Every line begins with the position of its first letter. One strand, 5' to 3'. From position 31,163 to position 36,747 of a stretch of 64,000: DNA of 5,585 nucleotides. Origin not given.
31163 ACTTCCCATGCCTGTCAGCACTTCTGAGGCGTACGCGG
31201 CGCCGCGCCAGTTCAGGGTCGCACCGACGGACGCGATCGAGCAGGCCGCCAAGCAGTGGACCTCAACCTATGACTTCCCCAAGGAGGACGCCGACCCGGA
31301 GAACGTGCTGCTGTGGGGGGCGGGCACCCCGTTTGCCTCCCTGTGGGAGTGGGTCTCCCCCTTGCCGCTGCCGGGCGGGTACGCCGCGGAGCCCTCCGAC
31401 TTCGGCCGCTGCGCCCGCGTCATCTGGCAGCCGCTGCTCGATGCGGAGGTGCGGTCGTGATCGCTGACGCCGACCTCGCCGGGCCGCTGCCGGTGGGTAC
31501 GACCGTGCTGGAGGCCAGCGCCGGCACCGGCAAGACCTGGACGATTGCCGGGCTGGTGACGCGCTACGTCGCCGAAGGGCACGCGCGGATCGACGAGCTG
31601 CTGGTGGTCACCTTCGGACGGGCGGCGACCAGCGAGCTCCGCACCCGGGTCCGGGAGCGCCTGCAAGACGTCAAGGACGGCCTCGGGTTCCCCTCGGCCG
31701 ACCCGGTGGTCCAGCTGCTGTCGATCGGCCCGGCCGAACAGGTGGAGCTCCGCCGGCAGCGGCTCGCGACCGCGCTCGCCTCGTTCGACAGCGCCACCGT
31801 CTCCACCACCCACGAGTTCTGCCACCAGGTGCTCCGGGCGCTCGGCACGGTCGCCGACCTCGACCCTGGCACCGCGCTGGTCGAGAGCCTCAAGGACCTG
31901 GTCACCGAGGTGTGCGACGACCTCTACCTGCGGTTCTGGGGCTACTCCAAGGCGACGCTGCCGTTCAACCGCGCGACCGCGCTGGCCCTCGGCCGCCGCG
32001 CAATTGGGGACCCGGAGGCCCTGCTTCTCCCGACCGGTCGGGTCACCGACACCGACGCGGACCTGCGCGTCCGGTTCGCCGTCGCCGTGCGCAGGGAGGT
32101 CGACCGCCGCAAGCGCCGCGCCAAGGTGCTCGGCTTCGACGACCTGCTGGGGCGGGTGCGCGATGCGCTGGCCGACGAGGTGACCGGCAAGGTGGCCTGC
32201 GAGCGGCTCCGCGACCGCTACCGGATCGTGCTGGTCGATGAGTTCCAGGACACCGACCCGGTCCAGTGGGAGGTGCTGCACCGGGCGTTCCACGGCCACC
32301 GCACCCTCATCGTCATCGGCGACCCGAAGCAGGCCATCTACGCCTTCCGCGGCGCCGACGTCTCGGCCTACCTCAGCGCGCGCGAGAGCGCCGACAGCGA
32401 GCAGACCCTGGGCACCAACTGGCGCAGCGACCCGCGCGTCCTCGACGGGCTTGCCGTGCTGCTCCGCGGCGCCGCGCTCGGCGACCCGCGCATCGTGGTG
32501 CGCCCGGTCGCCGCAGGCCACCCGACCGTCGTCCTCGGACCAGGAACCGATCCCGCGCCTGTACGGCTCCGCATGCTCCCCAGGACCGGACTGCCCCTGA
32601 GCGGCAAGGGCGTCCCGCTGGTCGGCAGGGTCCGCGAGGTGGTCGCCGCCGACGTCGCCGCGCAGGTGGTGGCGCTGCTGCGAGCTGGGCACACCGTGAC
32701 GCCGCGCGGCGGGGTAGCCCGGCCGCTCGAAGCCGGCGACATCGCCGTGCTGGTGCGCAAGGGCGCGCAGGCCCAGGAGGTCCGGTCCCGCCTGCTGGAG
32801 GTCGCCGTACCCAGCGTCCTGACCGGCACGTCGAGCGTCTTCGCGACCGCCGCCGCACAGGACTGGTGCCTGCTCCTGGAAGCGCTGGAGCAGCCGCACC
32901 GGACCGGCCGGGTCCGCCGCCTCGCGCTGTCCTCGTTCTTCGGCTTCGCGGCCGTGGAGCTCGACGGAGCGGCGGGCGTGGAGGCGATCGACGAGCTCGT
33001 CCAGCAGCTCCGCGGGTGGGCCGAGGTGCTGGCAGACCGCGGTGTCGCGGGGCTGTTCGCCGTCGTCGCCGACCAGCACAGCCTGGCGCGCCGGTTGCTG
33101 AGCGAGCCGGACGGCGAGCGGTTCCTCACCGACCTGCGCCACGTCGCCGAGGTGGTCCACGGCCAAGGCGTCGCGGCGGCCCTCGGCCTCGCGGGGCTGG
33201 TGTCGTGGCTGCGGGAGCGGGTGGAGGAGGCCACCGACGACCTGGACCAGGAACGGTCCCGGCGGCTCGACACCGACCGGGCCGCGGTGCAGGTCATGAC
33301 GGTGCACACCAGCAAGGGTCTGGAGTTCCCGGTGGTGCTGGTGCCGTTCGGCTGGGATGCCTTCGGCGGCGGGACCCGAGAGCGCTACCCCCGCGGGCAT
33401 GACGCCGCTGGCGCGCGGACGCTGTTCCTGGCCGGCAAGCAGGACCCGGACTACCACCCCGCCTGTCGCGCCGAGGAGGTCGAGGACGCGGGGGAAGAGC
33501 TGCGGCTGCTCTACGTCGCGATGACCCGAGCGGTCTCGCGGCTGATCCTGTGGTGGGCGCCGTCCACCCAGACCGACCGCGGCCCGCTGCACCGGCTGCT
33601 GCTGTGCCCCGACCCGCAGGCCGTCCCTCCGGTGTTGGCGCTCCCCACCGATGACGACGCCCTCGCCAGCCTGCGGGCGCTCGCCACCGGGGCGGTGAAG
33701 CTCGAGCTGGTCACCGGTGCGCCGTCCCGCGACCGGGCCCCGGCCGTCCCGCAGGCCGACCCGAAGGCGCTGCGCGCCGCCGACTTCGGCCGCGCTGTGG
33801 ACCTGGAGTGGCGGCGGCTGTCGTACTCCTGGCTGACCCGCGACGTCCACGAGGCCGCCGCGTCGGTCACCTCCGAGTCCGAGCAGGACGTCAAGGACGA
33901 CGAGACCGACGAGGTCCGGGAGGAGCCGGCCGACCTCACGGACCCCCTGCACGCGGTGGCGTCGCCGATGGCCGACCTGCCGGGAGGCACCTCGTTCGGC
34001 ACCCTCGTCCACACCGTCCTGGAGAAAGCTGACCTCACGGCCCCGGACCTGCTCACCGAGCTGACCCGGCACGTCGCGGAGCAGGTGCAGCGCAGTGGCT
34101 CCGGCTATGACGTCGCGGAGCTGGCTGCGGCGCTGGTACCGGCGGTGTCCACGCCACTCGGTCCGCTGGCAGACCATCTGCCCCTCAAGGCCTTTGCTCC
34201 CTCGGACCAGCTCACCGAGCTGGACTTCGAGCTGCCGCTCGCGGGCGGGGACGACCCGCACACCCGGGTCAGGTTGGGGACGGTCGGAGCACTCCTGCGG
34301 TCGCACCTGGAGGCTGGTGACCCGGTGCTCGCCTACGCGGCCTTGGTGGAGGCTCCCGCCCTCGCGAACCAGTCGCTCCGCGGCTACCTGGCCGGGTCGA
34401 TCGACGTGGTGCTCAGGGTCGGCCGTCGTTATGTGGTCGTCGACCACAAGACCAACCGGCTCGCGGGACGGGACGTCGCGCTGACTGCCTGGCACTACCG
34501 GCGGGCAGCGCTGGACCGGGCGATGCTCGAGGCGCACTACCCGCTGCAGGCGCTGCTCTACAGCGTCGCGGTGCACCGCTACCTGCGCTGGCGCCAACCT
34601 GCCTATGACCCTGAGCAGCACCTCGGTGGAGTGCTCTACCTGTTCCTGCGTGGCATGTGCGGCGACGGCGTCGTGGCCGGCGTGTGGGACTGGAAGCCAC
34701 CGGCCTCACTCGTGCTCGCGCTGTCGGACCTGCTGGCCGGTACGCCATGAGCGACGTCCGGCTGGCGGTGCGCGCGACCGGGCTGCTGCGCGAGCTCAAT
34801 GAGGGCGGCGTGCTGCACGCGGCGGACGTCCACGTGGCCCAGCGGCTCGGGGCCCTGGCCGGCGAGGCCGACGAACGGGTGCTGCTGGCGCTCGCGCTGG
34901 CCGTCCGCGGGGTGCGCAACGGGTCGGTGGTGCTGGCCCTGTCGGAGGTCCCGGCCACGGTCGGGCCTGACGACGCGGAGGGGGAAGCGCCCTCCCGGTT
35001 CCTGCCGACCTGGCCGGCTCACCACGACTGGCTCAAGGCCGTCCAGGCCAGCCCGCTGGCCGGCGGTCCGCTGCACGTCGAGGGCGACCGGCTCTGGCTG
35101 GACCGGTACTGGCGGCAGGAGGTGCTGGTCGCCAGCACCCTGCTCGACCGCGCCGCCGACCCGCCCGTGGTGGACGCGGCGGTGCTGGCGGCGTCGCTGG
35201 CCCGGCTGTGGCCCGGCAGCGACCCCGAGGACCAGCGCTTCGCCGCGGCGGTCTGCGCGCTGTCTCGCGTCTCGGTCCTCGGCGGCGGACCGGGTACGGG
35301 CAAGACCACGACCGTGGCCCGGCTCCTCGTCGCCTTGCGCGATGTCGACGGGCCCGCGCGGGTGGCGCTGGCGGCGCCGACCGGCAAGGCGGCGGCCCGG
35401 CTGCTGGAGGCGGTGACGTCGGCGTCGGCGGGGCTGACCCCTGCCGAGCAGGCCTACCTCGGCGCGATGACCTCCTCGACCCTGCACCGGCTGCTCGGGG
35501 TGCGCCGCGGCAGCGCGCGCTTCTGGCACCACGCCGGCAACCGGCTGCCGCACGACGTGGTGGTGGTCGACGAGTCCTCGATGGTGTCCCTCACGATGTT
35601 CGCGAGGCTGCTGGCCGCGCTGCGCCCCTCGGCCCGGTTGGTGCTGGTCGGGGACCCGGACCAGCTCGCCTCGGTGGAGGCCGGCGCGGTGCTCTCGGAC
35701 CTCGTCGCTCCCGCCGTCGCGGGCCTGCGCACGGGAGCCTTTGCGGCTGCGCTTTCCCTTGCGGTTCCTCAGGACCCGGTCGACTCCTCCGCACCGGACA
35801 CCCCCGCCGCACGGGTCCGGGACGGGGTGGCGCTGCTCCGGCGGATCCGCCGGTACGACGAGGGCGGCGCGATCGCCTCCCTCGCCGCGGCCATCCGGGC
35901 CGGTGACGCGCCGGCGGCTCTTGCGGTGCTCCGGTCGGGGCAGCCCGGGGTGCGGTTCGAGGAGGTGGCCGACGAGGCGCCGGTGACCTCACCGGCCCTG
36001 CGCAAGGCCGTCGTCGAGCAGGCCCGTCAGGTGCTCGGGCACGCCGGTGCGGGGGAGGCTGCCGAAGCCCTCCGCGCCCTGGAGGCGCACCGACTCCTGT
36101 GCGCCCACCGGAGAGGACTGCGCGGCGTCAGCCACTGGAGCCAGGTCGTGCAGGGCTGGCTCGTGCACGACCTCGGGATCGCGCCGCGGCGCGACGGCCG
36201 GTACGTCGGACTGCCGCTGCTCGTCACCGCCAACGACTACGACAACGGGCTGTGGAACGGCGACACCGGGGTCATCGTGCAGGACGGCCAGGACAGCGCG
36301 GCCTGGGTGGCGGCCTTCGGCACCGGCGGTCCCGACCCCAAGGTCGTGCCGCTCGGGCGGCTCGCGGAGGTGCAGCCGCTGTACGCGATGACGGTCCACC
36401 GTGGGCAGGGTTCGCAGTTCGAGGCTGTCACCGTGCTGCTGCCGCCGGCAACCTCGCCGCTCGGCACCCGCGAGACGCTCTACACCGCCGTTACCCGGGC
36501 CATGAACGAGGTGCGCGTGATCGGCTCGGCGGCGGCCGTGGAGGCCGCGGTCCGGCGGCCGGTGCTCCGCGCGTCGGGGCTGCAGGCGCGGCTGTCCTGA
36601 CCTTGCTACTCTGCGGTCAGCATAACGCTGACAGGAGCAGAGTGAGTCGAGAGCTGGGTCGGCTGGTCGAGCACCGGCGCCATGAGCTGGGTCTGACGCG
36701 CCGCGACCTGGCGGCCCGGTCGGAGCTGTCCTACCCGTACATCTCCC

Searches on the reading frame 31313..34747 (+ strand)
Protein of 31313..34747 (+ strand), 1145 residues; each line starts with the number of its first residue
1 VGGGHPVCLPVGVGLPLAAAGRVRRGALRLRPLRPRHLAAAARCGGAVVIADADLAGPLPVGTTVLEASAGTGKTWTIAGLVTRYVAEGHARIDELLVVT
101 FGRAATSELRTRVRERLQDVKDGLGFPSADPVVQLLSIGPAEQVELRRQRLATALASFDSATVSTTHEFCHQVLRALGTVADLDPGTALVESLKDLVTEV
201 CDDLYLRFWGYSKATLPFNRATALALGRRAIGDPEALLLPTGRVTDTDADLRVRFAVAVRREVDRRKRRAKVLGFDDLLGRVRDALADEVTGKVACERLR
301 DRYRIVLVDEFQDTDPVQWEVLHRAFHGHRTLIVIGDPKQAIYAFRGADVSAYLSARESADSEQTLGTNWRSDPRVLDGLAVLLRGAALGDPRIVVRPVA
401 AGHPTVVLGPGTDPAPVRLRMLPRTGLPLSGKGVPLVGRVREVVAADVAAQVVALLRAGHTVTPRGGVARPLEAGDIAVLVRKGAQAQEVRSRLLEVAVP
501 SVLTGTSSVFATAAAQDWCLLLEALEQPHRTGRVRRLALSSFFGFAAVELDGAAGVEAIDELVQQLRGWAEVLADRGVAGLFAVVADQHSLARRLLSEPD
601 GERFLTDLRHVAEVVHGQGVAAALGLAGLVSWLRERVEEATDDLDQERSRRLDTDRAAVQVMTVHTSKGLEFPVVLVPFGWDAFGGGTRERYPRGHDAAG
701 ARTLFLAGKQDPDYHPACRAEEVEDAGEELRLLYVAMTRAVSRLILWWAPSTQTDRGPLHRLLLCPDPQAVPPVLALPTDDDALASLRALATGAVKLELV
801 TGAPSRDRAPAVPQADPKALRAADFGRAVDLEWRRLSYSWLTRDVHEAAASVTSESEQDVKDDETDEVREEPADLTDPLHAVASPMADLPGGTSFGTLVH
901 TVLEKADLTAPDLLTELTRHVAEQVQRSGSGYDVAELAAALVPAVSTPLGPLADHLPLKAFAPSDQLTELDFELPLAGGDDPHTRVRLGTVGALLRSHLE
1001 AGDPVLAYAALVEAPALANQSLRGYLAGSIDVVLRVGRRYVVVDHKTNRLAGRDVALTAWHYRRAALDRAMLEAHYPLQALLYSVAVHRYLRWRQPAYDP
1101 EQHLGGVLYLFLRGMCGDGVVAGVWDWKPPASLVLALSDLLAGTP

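Call 6: search_protein_families(library=pfam, proteins=[window:31313-34747:+], max_evalue=0.01)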
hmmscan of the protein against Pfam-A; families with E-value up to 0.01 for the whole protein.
window:31313-34747:+ (1145 aa): 8 families
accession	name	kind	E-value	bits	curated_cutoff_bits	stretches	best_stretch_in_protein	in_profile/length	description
PF00580.27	UvrD-helicase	-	3.8e-50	171.5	23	1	62-359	14-269/271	UvrD/REP helicase N-terminal domain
PF13361.12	UvrD_C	-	9e-17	61.9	25.6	1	643-749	272-348/350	UvrD-like helicase C-terminal domain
PF13245.12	AAA_19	-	2.7e-14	53.9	25.1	1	63-346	13-134/134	AAA domain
PF13538.12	UvrD_C_2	-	3.9e-08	33.5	27.4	1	661-680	4-25/52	UvrD-like helicase C-terminal domain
PF12705.13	PDDEXK_1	-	6.2e-07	30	22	1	894-1112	36-189/247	PD-(D/E)XK nuclease superfamily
PF13604.12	AAA_30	-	6.5e-05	23.2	27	0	63-111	20-64/191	AAA domain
PF01443.25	Viral_helicase1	-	0.00021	21.6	21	0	297-346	53-102/228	Viral superfamily 1 RNA helicase core domain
PF13401.12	AAA_22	-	0.0011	19.7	27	0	64-147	8-72/130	AAA domain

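Call 8: search_protein_families(library=ncbifam, proteins=[window:31313-34747:+], max_evalue=0.01)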
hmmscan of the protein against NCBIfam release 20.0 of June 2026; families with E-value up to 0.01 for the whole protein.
window:31313-34747:+ (1145 aa): 15 families
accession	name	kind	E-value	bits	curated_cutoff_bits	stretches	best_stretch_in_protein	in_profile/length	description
TIGR00609.1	recB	equivalog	1.3e-215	719.1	696.05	2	247-1141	317-1175/1175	exodeoxyribonuclease V subunit beta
NF008128.0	PRK10876.1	equivalog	1.7e-141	473.1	1697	2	257-1144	333-1175/1181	exodeoxyribonuclease V subunit beta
TIGR02785.1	addA_Gpos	equivalog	2e-46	158.4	707.65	3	67-186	20-117/1234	helicase-exonuclease AddAB subunit AddA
TIGR02784.1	addA_alphas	equivalog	4.3e-45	154.5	860.75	3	253-360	341-459/1138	double-strand break repair helicase AddA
NF010485.0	PRK13909.1-2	equivalog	4.2e-32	111.3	650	3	264-378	293-418/909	RecB-like helicase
TIGR01073.1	pcrA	equivalog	1e-30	106.8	911.2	2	65-378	21-287/725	DNA helicase PcrA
NF008743.0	PRK11773.1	equivalog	5e-27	94.6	965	2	254-379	168-292/720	DNA helicase II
TIGR01075.1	uvrD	equivalog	2.1e-26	92.4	1144.45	2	254-379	163-287/715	DNA helicase II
NF010487.0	PRK13909.1-4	equivalog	1.4e-23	83.2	759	3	268-377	293-413/924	RecB-like helicase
TIGR01074.1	rep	equivalog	5.9e-23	81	951.45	2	258-379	165-285/668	DNA helicase Rep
NF008172.0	PRK10919.1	equivalog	4.4e-18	64.8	1168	1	257-384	165-291/673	DNA helicase Rep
NF008276.0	PRK11054.1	equivalog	2.3e-16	59.4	543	2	296-353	424-483/684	DNA helicase IV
NF010484.0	PRK13909.1-1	equivalog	1.7e-14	52.6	1074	2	640-746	617-728/945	RecB-like helicase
NF010486.0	PRK13909.1-3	equivalog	1.3e-10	39.9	1109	2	65-177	9-118/921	RecB-like helicase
NF041464.1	HelD_BACSU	equivalog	0.00015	19.8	419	1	298-372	542-618/779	RNA polymerase recycling motor HelD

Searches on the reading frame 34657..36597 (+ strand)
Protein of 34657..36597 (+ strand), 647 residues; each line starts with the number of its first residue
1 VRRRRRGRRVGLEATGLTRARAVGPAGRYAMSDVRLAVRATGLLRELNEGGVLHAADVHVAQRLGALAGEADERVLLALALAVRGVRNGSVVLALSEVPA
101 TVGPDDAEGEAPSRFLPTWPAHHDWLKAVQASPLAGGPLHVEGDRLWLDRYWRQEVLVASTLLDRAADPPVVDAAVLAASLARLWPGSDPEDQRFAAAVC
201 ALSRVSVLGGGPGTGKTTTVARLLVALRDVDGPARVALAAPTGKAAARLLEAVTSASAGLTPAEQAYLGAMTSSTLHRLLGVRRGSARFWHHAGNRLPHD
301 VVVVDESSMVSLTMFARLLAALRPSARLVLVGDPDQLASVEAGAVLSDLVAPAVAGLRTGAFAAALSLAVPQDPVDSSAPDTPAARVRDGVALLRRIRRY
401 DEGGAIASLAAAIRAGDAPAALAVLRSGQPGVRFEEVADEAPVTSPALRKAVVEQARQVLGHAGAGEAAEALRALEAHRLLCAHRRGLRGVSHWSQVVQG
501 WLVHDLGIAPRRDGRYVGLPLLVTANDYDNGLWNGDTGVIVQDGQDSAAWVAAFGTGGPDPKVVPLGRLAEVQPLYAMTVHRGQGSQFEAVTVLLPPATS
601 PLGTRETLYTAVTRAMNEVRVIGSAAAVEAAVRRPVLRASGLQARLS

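Call 6: search_protein_families(library=pfam, proteins=[window:34657-36597:+], max_evalue=0.01)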
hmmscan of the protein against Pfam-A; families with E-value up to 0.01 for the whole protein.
window:34657-36597:+ (647 aa): 11 families
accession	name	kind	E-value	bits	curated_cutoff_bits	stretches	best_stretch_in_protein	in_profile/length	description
PF13245.12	AAA_19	-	2e-30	106.1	25.1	1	196-340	4-132/134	AAA domain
PF13604.12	AAA_30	-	1.2e-29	103.8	27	1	193-351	6-142/191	AAA domain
PF13538.12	UvrD_C_2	-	1.6e-11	44.3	27.4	1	575-622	2-52/52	UvrD-like helicase C-terminal domain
PF13086.12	AAA_11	-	9.5e-11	42.4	27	2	201-255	15-74/257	AAA domain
PF21185.3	RecD_N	-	2.3e-10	41.1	22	1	50-146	2-102/103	RecBCD enzyme subunit RecD, N-terminal domain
PF01443.25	Viral_helicase1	-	1.5e-09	38.5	21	1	577-621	179-226/228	Viral superfamily 1 RNA helicase core domain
PF05127.21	NAT10_TcmA_helicase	-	1.5e-06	28.6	22.7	1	208-320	2-111/176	RNA cytidine acetyltransferase NAT10/TcmA, helicase domain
PF13401.12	AAA_22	-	1.6e-06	28.9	27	1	205-336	7-125/130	AAA domain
PF00580.27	UvrD-helicase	-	2.3e-06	27.9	23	1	197-279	7-85/271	UvrD/REP helicase N-terminal domain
PF18335.7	SH3_13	-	0.0005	20.2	41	1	517-547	28-58/65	ATP-dependent RecD-like DNA helicase SH3 domain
PF13191.12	AAA_16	-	0.0036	18.3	32.6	1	185-350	2-156/167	AAA ATPase domain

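Call 8: search_protein_families(library=ncbifam, proteins=[window:34657-36597:+], max_evalue=0.01)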
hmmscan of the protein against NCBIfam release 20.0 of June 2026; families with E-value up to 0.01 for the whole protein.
window:34657-36597:+ (647 aa): 9 families
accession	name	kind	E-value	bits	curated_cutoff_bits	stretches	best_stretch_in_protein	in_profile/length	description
TIGR01447.1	recD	equivalog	3.6e-137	458.4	310.15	1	44-646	1-597/597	exodeoxyribonuclease V subunit alpha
NF008127.0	PRK10875.1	equivalog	7.9e-118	394.6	671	1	44-646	7-614/619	exodeoxyribonuclease V subunit alpha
TIGR01448.2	helicase_RecD2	equivalog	3.2e-64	217.3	500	2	188-351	316-461/713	SF1B family DNA helicase RecD2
TIGR02768.1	TraA_Ti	equivalog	4.2e-16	58.4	590.45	2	173-346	346-495/751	Ti-type conjugative transfer relaxase TraA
NF010402.0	PRK13826.1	subfamily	1.1e-10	40.1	1317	1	290-350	459-521/1102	Dtr system oriT relaxase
NF010464.0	PRK13889.1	subfamily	5.9e-10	37.7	1015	1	298-347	433-483/992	conjugal transfer relaxase TraA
TIGR00376.1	TIGR00376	hypoth_equivalog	6.7e-05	21.5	348.9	1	197-255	166-224/639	IGHMBP2 family helicase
TIGR02760.1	TraI_TIGR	equivalog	0.0019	15.7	929.85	1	292-344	1106-1159/1960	conjugative transfer relaxase/helicase TraI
NF010263.0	PRK13709.1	equivalog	0.0022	15.3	2212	1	300-344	1065-1110/1752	conjugative transfer relaxase/helicase TraI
